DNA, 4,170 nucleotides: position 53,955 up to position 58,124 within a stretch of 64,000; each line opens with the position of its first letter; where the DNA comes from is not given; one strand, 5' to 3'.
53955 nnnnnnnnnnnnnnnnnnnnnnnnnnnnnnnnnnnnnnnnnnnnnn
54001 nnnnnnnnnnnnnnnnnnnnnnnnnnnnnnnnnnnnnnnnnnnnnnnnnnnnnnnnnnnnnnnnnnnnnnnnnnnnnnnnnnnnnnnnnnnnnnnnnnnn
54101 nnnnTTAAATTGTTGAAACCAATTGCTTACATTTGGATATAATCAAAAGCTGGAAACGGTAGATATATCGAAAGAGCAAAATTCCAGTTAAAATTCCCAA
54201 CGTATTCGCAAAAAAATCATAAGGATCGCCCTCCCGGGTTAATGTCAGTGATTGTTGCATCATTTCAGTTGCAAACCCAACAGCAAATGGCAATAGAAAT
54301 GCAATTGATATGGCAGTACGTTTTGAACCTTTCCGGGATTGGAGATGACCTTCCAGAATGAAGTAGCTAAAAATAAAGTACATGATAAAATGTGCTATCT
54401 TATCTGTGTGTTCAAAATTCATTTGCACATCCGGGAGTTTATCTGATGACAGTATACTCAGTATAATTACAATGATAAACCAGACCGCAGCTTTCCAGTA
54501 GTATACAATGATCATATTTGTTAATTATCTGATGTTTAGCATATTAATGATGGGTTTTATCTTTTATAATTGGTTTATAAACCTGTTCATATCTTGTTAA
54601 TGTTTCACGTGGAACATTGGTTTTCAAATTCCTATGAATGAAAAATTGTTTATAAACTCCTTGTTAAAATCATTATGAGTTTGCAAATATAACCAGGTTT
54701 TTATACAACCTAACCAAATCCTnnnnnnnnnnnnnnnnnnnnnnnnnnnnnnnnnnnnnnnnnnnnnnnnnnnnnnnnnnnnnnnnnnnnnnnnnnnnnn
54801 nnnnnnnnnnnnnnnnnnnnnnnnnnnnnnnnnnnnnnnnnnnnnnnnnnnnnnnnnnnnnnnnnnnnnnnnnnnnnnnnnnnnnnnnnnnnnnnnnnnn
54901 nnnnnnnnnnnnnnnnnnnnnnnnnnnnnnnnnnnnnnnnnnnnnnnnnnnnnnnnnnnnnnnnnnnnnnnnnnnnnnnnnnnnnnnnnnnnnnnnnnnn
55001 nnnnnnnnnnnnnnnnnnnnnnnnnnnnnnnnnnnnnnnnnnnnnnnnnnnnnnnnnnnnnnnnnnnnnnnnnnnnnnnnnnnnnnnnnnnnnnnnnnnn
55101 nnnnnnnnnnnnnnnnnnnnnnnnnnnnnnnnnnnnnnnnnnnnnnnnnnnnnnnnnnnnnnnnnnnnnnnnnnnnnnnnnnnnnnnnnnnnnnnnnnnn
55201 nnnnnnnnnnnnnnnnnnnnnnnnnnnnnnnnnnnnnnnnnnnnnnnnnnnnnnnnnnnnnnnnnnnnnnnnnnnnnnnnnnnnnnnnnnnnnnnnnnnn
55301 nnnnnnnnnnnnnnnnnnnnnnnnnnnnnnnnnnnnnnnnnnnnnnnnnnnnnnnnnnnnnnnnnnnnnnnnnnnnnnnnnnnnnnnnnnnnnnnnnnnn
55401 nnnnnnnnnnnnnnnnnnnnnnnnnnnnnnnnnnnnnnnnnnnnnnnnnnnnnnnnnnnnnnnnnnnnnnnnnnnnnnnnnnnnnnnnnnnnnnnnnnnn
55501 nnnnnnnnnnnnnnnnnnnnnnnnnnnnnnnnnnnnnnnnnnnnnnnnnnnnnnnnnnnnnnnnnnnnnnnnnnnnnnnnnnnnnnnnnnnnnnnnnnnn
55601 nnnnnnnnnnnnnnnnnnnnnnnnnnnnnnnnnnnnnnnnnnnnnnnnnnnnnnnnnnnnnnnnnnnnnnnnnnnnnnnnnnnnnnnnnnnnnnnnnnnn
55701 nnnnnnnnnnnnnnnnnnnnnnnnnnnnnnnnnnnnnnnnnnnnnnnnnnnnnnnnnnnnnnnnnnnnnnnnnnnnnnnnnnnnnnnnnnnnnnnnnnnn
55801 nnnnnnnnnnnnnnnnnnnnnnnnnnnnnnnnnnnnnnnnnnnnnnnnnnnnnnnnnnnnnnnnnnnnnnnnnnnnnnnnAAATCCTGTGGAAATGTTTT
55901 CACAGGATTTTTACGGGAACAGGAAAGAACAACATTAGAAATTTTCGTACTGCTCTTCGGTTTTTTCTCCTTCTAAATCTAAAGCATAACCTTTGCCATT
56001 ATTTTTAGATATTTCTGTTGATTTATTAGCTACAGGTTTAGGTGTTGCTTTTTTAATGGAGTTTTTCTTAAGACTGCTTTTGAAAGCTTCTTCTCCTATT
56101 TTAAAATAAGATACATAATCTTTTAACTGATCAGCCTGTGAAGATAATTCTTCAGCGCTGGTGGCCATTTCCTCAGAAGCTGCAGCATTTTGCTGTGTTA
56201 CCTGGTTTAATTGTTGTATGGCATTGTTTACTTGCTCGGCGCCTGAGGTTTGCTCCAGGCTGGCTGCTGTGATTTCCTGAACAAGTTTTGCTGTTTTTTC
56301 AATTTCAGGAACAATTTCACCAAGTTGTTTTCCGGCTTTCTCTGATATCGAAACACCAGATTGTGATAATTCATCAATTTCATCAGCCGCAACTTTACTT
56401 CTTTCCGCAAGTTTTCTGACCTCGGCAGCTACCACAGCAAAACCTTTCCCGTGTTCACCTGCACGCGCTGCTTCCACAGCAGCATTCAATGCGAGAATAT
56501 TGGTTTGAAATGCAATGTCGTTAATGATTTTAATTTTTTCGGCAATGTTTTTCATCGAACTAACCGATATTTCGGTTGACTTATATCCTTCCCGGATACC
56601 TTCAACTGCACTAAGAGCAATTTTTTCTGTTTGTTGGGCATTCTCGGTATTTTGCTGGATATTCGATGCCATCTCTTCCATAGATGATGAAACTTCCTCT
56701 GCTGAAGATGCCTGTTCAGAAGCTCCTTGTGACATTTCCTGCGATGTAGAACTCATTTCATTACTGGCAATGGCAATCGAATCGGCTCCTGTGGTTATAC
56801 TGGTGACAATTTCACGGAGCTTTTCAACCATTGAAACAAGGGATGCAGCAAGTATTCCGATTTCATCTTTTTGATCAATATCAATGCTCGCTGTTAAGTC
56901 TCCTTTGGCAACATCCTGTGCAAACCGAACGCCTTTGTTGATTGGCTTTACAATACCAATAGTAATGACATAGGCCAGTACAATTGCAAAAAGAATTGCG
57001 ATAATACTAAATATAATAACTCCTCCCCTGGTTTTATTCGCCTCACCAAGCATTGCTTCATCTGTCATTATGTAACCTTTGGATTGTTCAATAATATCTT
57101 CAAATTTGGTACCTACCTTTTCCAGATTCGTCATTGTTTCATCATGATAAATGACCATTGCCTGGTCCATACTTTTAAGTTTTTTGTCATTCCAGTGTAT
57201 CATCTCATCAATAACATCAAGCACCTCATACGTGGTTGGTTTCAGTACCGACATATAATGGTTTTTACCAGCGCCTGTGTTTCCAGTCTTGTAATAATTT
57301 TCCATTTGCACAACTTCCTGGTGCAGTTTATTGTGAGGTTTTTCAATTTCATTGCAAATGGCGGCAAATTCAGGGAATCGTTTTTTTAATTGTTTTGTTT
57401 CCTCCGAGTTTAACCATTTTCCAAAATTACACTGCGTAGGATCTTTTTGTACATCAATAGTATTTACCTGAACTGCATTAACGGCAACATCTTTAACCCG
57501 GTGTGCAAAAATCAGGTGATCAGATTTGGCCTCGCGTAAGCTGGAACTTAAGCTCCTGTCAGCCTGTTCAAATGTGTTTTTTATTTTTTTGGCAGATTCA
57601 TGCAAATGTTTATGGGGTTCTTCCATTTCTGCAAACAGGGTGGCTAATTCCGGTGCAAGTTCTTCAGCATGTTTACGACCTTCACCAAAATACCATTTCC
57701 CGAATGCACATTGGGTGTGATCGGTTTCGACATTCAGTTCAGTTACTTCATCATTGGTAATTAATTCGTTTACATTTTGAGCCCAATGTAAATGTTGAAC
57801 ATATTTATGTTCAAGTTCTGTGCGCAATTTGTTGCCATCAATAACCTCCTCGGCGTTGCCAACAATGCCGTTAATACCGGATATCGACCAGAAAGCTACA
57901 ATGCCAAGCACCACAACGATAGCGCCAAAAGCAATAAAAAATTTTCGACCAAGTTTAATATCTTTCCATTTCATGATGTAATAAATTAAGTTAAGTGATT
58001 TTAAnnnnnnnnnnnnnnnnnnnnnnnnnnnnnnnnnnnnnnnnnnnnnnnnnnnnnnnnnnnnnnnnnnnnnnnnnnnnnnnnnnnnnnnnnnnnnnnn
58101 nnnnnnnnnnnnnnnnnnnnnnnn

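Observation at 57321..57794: Tandem CZB (chemoreceptor zinc-binding) motifs in the predicted periplasmic domain of an MCP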

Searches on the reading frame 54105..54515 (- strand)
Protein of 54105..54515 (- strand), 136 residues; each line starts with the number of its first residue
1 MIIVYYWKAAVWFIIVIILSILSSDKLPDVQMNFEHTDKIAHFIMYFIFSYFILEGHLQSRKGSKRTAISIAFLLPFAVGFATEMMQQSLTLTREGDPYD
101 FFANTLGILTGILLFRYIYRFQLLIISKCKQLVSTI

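Call 19: search_protein_families(library=pfam, proteins=[window:54105-54515:-], max_evalue=0.001)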
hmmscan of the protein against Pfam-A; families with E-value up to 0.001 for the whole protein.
window:54105-54515:- (136 aa): 2 families
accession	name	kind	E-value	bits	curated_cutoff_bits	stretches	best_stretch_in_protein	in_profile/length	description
PF04892.17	VanZ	-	6.6e-09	36.9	30.1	1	34-118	55-125/126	VanZ like family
PF09997.14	DUF2238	-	0.0003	21.1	26.4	1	30-102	52-123/140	Predicted membrane protein (DUF2238)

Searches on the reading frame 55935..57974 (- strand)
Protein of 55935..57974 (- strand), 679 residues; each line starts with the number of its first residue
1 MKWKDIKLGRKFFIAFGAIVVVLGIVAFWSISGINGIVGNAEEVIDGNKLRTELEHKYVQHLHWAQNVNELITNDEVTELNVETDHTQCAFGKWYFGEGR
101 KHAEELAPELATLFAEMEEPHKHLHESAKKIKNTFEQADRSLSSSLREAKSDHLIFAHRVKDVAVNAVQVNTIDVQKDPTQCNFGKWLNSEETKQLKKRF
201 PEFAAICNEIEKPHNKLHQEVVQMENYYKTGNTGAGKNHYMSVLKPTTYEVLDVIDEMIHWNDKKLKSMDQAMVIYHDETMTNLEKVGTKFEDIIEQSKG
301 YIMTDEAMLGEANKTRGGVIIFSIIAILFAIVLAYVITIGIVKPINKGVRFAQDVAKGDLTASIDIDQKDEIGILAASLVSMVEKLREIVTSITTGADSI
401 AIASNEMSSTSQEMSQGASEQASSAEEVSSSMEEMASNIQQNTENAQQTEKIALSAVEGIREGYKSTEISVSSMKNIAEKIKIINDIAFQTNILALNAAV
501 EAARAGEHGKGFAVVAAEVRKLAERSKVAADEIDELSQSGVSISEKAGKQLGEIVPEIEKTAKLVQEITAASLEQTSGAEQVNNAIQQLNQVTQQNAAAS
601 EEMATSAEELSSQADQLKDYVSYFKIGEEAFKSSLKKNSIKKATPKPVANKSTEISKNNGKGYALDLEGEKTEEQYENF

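Call 3: search_protein_families(library=pfam, proteins=[window:55935-57974:-], max_evalue=1)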
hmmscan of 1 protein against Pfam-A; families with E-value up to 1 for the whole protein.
window:55935-57974:- (679 aa): 8 families
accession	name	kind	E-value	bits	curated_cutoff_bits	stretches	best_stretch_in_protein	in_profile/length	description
PF00015.26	MCPsignal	-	7.6e-36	124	34.6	1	444-593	2-172/172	Methyl-accepting chemotaxis protein (MCP) signalling domain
PF13682.11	CZB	-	3.9e-28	98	29.4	2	61-131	1-63/64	Chemoreceptor zinc-binding domain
PF00672.30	HAMP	-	4.7e-09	36.9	25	1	341-388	6-53/53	HAMP domain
PF05010.19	TACC_C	-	0.00048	20.3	29.9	1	519-640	10-126/201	Transforming acidic coiled-coil-containing protein (TACC), C-terminal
PF10824.14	T7SS_ESX_EspC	-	0.057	14.3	23.5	1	513-579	6-72/100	Excreted virulence factor EspC, type VII ESX diderm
PF11568.13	Med29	-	0.14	12.8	25.2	1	183-228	38-83/139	Mediator complex subunit 29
PF20072.4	DUF6468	-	0.28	11.8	26.9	1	109-150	7-48/76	Domain of unknown function (DUF6468)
PF20155.4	TMP_3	-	0.81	9.8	41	1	505-621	20-129/192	Tape measure protein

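Call 4: search_protein_families(library=ncbifam, proteins=[window:55935-57974:-], max_evalue=1)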
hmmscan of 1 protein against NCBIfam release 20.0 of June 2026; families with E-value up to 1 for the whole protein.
window:55935-57974:- (679 aa): 21 families
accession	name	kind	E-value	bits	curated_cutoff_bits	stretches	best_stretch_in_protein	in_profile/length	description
NF047851.1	MCPCitTducer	equivalog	1.6e-68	232.2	900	1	318-650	196-541/553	methyl-accepting chemotaxis citrate transducer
NF011615.0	PRK15041.1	equivalog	1.7e-65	221.8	947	1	320-655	195-544/554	methyl-accepting chemotaxis protein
NF041847.1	transduc_aer2_vibrio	equivalog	6.7e-65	219.7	1200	1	341-661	455-789/804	aerotaxis transducer Aer2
NF011622.0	PRK15048.1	equivalog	4.9e-64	217.4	900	1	320-655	195-543/553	methyl-accepting chemotaxis protein II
NF007309.0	PRK09793.1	equivalog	2.4e-56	191.8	903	1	321-631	191-518/533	methyl-accepting chemotaxis protein IV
NF058645.1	MCPCtpMPsAe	equivalog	1.7e-34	119.6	900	2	319-536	207-447/558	methyl-accepting chemotaxis protein CtpM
NF050802.1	AspChtxCcaA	equivalog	3e-22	78.8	1300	1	409-610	504-684/700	aspartate chemotaxis receptor CcaA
NF033092.0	HK_WalK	equivalog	2.8e-08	32.8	725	1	320-389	180-249/594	cell wall metabolism sensor histidine kinase WalK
NF040691.1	MtrAB_MtrB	equivalog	4.4e-07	29.3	450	1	319-391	190-262/507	MtrAB system histidine kinase MtrB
NF012163.2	BaeS_SmeS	equivalog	2.2e-06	26.9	500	1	319-387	166-234/457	sensor histidine kinase efflux regulator BaeS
NF038263.1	prot_phos_SiaA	equivalog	2.7e-06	26.2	700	1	319-413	312-410/658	biofilm regulation protein phosphatase SiaA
NF007380.0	PRK09894.1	equivalog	3.5e-06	26.6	256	2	52-170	13-127/296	diguanylate cyclase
NF038389.1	ArsS_fam_HK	equivalog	7e-06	25.8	250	1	238-392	55-205/403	ArsS family sensor histidine kinase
NF007837.0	PRK10549.1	equivalog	2.8e-05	23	603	1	315-383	163-230/466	envelope stress sensor histidine kinase BaeS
NF033090.1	HK_VanS_B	exception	9e-05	21.6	920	1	315-446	135-260/447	vancomycin resistance histidine kinase VanS-B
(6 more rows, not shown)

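Call 18: find_encoding_contigs(protein=window:55935-57974:-, flank=3000, max_places=3)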
Protein window:55935-57974:- (679 aa): 5 contigs read that carry it; 3 places shown.
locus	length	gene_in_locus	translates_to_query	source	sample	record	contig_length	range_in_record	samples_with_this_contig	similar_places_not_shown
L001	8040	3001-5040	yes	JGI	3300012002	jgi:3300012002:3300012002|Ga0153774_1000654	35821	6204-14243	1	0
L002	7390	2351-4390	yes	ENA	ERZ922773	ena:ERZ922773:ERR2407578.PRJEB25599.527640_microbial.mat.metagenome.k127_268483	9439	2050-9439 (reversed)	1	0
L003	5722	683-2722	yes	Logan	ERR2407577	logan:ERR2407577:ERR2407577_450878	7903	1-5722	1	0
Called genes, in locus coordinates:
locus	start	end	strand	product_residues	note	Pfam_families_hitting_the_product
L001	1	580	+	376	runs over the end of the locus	PF02518:HATPase_c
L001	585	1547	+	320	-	PF02129:Peptidase_S15 (faint), PF00561:Abhydrolase_1 (faint), PF12146:Hydrolase_4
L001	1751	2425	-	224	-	PF00027:cNMP_binding, PF13545:HTH_Crp_2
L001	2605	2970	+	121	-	PF00072:Response_reg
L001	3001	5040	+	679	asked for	PF13682:CZB, PF00672:HAMP, PF00015:MCPsignal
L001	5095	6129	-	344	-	PF04055:Radical_SAM, PF06969:HemN_C (faint)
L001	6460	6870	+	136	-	PF04892:VanZ-LLP1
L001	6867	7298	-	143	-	PF02082:Rrf2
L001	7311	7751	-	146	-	PF02502:LacAB_rpiB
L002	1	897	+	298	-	?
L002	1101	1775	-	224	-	PF00027:cNMP_binding, PF13545:HTH_Crp_2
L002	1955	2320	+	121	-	PF00072:Response_reg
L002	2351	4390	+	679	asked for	PF13682:CZB, PF00672:HAMP, PF00015:MCPsignal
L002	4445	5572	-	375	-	PF04055:Radical_SAM, PF06969:HemN_C (faint)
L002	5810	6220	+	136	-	PF04892:VanZ-LLP1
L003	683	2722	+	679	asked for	PF13682:CZB, PF00672:HAMP, PF00015:MCPsignal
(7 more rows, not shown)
